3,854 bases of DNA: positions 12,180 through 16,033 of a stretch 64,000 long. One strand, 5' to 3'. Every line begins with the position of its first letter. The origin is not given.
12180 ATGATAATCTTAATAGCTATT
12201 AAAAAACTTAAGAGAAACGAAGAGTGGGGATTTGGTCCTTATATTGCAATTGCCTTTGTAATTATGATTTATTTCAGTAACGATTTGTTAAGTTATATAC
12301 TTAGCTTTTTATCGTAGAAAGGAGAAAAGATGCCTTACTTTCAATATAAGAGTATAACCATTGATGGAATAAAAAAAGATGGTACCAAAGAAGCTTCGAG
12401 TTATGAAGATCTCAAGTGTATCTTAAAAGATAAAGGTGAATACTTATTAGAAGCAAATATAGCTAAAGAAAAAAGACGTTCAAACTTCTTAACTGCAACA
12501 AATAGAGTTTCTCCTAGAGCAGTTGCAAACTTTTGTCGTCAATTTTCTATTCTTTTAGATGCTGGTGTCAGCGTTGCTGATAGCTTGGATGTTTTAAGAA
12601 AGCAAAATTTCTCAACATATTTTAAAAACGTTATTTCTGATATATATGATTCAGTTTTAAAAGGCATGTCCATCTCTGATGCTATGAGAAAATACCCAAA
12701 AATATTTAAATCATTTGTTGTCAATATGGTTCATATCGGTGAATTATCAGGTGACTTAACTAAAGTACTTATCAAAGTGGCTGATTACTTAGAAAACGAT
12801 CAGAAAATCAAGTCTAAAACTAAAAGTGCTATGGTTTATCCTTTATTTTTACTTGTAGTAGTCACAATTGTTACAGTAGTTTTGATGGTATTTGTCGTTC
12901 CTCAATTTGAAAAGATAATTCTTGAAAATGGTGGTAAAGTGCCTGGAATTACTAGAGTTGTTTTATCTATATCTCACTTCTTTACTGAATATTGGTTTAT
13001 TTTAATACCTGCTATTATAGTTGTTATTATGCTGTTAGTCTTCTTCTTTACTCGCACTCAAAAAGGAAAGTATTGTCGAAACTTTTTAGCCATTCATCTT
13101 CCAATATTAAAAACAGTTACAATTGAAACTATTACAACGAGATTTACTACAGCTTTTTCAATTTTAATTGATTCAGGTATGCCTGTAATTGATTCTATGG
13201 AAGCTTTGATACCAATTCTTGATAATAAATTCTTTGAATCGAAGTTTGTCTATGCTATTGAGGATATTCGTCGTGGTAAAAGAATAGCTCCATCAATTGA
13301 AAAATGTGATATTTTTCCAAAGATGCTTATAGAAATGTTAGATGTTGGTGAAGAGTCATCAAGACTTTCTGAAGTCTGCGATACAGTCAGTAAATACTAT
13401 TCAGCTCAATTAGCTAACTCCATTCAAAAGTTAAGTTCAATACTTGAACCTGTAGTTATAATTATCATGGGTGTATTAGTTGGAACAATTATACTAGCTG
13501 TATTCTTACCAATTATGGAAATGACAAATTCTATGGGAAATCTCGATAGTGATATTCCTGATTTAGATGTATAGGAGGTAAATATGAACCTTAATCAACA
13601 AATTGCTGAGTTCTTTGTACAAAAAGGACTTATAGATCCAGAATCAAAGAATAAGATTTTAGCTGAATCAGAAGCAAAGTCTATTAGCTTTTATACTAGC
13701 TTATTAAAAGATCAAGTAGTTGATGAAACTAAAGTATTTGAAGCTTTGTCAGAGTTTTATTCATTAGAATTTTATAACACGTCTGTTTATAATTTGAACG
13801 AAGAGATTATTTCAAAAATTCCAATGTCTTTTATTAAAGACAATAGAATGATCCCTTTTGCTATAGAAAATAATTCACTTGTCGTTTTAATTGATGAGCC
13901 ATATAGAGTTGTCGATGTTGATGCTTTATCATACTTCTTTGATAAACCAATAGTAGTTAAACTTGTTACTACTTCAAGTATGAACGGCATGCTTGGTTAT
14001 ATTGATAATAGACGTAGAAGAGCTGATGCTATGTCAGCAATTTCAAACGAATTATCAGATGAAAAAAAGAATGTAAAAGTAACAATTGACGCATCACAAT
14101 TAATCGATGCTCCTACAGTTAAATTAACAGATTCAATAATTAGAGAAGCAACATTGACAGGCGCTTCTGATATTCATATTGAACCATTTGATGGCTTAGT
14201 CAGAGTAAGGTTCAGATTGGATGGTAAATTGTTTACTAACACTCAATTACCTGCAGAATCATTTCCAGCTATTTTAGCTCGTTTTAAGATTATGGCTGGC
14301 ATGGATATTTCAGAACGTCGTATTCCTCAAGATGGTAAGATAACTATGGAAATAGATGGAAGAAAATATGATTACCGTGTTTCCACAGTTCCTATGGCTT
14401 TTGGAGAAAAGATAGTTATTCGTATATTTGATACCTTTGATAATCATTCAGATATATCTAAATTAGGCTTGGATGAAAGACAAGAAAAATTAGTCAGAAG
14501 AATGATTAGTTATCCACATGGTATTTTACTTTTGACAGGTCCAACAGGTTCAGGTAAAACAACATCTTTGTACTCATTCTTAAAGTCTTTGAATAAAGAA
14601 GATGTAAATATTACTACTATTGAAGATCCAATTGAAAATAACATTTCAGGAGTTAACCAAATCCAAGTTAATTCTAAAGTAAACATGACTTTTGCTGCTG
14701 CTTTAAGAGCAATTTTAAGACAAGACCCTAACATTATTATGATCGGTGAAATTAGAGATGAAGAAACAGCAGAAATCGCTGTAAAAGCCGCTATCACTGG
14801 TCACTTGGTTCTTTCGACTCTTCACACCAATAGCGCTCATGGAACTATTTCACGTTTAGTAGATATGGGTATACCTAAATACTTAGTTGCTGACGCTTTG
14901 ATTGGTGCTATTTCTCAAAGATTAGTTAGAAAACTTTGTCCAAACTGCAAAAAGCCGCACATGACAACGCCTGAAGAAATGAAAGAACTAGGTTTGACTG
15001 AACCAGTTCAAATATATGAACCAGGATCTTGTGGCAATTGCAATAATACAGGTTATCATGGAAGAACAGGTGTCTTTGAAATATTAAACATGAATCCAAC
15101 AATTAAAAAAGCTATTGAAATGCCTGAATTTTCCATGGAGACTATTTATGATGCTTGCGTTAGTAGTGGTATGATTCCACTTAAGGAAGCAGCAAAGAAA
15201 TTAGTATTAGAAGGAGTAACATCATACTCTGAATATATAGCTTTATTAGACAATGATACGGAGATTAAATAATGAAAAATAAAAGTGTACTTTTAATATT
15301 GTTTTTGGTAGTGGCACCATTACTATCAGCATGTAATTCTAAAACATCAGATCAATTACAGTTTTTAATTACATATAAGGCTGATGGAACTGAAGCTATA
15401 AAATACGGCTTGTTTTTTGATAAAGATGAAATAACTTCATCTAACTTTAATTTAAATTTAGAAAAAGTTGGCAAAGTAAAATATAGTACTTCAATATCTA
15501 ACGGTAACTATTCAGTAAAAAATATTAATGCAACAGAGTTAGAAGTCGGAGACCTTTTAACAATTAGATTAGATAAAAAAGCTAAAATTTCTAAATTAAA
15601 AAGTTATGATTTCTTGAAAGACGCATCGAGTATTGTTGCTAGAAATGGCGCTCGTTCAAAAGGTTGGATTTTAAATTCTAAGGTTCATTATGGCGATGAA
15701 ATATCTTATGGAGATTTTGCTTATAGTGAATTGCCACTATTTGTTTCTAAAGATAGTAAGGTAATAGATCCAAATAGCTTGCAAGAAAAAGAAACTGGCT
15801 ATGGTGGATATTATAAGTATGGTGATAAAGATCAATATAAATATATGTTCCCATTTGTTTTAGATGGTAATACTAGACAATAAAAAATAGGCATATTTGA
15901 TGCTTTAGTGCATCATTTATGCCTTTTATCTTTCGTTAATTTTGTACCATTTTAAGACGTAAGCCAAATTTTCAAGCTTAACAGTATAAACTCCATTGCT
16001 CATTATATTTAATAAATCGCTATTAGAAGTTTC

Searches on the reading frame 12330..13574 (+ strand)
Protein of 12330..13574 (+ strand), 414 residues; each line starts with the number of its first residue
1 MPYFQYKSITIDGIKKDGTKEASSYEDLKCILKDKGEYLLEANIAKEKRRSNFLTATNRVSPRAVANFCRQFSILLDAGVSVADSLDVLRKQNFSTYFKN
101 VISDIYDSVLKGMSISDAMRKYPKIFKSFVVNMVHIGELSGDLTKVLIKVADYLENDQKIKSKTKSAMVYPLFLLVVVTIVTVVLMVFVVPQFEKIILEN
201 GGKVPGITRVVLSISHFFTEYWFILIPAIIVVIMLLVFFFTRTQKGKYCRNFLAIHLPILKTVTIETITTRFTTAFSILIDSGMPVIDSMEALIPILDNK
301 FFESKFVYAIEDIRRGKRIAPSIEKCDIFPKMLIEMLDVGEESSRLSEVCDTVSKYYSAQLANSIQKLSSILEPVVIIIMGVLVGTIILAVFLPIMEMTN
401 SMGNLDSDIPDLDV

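Call 3: search_protein_families(library=pfam, proteins=[window:12330-13574:+], max_evalue=1)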
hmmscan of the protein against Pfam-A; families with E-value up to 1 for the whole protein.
window:12330-13574:+ (414 aa): 8 families
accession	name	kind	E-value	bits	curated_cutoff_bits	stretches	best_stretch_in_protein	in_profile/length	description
PF00482.28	T2SSF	-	4.4e-59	198.3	25.2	2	68-191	1-125/125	Type II secretion system (T2SS), protein F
PF19592.4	DUF6097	-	0.0013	19.4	27.5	1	140-251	34-141/152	Family of unknown function (DUF6097)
PF20990.2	DUF2207_C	-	0.0041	17.3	33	1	95-247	71-191/247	Predicted membrane protein (DUF2207) C-terminal domain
PF13198.11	DUF4014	-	0.053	14.4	23.2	1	159-196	10-47/72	Protein of unknown function (DUF4014)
PF11214.13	Med2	-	0.085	13.5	26.8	0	30-78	12-60/100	Mediator complex subunit 2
PF12948.12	MSP7_C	-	0.1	13.8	27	1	88-133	78-123/125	MSP7-like protein C-terminal domain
PF06356.17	DUF1064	-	0.28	12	24.7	1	4-31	4-31/117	Protein of unknown function (DUF1064)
PF06143.16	Baculo_11_kDa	-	0.41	10.7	28.4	1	351-401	12-62/84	Baculovirus 11 kDa family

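Call 62: search_protein_families(library=ncbifam, proteins=[window:12330-13574:+], max_evalue=0.00001)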
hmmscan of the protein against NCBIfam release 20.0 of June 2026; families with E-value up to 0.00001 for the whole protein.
window:12330-13574:+ (414 aa): 6 families
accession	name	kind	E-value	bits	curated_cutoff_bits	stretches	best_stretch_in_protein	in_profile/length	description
TIGR02120.1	GspF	equivalog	5.2e-95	319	424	1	4-401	1-400/401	type II secretion system inner membrane protein GspF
NF052606.1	T4PiliAsmPilCMyx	equivalog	1.3e-73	248.2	700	1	2-401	20-417/419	type IV pilus assembly protein PilC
NF052607.1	T4PiliAsmPilCThrm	equivalog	4.7e-73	246.6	700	1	1-402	1-404/406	type IV pilus assembly protein PilC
NF007861.0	PRK10573.1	equivalog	2.9e-69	234.1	401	1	4-403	7-399/401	protein transport protein HofC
NF047826.1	T3SSXpsF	equivalog_domain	8.3e-64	215.8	650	1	1-403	1-405/405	type II secretion system protein XpsF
NF041012.2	T4P_ComGB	equivalog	5.9e-45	154.1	240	1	67-399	5-331/332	competence type IV pilus assembly protein ComGB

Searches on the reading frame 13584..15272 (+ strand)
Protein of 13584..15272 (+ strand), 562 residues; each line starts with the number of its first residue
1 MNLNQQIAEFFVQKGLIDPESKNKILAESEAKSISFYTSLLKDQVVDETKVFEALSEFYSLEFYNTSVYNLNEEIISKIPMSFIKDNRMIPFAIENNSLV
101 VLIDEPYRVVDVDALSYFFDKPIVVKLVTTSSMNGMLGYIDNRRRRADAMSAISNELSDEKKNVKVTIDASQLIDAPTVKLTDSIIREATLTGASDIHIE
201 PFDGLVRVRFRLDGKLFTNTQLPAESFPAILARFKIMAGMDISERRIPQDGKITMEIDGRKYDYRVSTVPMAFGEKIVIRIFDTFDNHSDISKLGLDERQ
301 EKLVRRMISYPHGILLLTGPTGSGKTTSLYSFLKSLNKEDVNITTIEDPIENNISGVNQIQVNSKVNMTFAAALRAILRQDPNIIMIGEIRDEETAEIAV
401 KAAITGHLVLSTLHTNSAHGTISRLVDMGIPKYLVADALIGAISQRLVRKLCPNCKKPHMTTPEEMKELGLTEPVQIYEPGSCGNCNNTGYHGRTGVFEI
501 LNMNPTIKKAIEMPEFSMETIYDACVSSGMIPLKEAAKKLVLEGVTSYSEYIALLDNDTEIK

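Call 3: search_protein_families(library=pfam, proteins=[window:13584-15272:+], max_evalue=1)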
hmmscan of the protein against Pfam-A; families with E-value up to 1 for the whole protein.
window:13584-15272:+ (562 aa): 32 families (the best 25 are shown)
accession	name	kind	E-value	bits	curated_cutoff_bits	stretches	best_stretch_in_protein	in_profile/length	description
PF00437.27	T2SSE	-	2.2e-130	435.1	24.9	1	175-551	5-368/370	Type II/IV secretion system protein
PF05157.20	MshEN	-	4.2e-08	33.5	23.1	1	60-141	2-84/90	MshEN domain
PF13173.12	AAA_14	-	7.4e-08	32.9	27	1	313-423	3-104/129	AAA domain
PF13191.12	AAA_16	-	2.4e-05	25.3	32.6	1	309-374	21-73/167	AAA ATPase domain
PF13401.12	AAA_22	-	4.1e-05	24.4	27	1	312-378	5-55/130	AAA domain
PF13604.12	AAA_30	-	7.2e-05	23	27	1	296-342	2-48/191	AAA domain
PF13086.12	AAA_11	-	0.00026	21.3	27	1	296-391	2-93/257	AAA domain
PF12775.13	AAA_7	-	0.00043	20.3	25.8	1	301-346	23-67/181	P-loop containing dynein motor region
PF25199.1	nSTAND_NTPase5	-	0.00073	19.8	34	1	311-364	40-94/145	Novel STAND NTPase 5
PF06342.18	DUF1057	-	0.0013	18.3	21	1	29-90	211-269/297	Alpha/beta hydrolase of unknown function (DUF1057)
PF20720.3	nSTAND3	-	0.0039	17.3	27.2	1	312-349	17-54/155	Novel STAND NTPase 3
PF00004.35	AAA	-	0.0064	17.4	21.2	1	315-390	1-66/131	ATPase family associated with various cellular activities (AAA)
PF03215.21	Rad17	-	0.0065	16.9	23.8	1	309-343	42-79/186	Rad17 P-loop domain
PF00005.33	ABC_tran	-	0.012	16.6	25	1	313-357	12-52/137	ABC transporter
PF13555.12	AAA_29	-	0.018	15.2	27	1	311-328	21-38/61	P-loop containing region of AAA domain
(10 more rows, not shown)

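Call 62: search_protein_families(library=ncbifam, proteins=[window:13584-15272:+], max_evalue=0.00001)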
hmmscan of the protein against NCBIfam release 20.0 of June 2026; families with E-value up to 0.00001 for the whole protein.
window:13584-15272:+ (562 aa): 19 families
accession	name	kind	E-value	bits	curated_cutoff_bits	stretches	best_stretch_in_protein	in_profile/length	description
TIGR02538.1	type_IV_pilB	equivalog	8.1e-165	549.6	675.65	1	7-550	2-557/564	type IV-A pilus assembly ATPase PilB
TIGR02533.1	type_II_gspE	equivalog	7e-155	516.4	630.25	1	77-551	2-482/486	type II secretion system ATPase GspE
NF053534.1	T4PilAsmATPsTfpB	equivalog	1.5e-132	443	850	1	42-552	59-579/584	type IV pilus assembly ATPase TfpB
NF007755.0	PRK10436.1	equivalog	1e-130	436.6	617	1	96-555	26-459/465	type II secretion system protein GspE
NF041000.1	ATPase_ComGA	equivalog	6.4e-83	277.8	300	1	184-449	2-266/267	competence type IV pilus ATPase ComGA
TIGR01420.1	pilT_fam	subfamily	1.8e-51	175.4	319.1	1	183-450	3-270/343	PilT/PilU family type 4a pilus ATPase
TIGR02525.1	plasmid_TraJ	equivalog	2.1e-26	92.8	368.3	1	290-443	131-289/372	plasmid transfer ATPase TraJ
TIGR02524.1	dot_icm_DotB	equivalog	3e-20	72.7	463.3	1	259-427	83-258/358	Dot/Icm type IV secretion system ATPase DotB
NF058587.1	archaellum_moto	equivalog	3.9e-17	62.2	550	1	315-435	278-405/527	archaellum flagellar ATPase motor FlaI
TIGR02788.1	VirB11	equivalog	2.4e-15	56.4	249.95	1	285-429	118-266/308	P-type DNA transfer ATPase VirB11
TIGR02782.1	TrbB_P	equivalog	4.8e-15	55.6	304.55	1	296-426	121-253/303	P-type conjugative transfer ATPase TrbB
NF010469.0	PRK13894.1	subfamily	1.2e-14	54.4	508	1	257-426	95-265/320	conjugal transfer ATPase TrbB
TIGR03819.1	heli_sec_ATPase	hypoth_equivalog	4.3e-11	42.6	373.15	1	291-438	157-310/340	TadA family conjugal transfer-associated ATPase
NF010407.0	PRK13833.1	subfamily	5e-11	42.6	499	1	296-427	129-261/323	conjugal transfer protein TrbB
NF053672.1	bindosome_BasE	exception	9.3e-10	37.8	1000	1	315-429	273-392/512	bindosome assembly system ATPase subunit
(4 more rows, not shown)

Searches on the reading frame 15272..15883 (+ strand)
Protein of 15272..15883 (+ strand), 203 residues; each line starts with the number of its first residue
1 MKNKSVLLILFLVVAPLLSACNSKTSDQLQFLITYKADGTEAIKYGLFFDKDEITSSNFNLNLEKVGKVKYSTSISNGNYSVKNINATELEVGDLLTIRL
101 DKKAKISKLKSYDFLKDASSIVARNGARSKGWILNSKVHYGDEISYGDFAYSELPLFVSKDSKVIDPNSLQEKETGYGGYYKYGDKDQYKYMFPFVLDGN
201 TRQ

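Call 3: search_protein_families(library=pfam, proteins=[window:15272-15883:+], max_evalue=1)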
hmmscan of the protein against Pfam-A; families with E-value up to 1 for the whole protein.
window:15272-15883:+ (203 aa): 0 families

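Call 62: search_protein_families(library=ncbifam, proteins=[window:15272-15883:+], max_evalue=0.00001)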
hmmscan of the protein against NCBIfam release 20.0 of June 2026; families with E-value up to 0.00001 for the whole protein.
window:15272-15883:+ (203 aa): 0 families
